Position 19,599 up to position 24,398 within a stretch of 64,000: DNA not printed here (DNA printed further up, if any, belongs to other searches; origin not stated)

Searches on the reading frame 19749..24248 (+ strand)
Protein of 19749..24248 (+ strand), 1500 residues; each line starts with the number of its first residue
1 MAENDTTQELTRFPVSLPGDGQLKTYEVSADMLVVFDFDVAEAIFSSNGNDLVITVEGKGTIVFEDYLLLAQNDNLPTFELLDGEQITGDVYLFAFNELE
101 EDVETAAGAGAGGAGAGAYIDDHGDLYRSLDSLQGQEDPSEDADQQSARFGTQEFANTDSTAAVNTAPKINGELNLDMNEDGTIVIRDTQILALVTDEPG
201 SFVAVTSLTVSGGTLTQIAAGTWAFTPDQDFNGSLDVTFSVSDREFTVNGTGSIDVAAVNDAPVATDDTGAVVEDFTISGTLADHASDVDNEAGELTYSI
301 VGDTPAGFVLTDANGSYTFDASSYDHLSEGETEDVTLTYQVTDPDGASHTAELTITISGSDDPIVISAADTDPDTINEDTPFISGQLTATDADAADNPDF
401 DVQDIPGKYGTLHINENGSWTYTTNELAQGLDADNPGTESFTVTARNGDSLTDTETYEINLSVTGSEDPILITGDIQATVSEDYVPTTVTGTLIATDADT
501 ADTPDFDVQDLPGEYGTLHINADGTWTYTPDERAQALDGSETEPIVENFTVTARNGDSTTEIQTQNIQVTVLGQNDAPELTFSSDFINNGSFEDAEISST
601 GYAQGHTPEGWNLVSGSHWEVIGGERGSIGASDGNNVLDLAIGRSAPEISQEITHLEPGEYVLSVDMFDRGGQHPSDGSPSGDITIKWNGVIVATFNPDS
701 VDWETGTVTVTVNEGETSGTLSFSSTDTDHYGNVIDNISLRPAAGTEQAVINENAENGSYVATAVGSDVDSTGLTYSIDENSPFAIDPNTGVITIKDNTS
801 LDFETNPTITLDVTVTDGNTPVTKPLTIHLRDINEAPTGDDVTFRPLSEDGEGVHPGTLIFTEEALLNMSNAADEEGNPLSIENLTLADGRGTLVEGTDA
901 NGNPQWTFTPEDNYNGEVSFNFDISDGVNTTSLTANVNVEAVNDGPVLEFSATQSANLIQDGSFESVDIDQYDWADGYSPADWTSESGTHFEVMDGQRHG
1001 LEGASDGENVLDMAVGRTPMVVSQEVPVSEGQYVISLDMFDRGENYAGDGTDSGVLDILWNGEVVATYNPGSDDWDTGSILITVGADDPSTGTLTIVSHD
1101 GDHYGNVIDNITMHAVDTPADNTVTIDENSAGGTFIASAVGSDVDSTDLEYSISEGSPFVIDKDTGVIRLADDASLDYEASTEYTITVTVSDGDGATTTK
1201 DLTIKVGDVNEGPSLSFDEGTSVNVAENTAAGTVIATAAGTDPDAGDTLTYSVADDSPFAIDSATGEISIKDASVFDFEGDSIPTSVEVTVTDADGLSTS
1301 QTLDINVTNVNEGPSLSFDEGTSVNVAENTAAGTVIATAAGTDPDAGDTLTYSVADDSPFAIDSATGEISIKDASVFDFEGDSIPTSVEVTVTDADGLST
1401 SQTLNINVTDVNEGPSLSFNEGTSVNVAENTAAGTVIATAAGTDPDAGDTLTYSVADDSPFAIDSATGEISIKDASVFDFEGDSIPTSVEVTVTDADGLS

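Call 78: search_protein_families(library=pfam, proteins=[window:19749-24248:+], max_evalue=0.00001)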
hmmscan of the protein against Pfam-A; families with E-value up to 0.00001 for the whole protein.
window:19749-24248:+ (1500 aa): 4 families
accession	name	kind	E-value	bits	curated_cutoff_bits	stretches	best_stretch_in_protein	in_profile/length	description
PF17963.7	Big_9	-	1.3e-56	189.9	23.6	5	260-356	1-89/89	Bacterial Ig domain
PF00028.23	Cadherin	-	2.7e-41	140.3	28.8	2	1123-1206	2-92/93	Cadherin domain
PF17892.7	Cadherin_5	-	1.3e-37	128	26.5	2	164-256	1-97/98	Cadherin-like domain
PF17803.7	Cadherin_4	-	5.8e-32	110.5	25.1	3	251-319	2-71/71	Bacterial cadherin-like domain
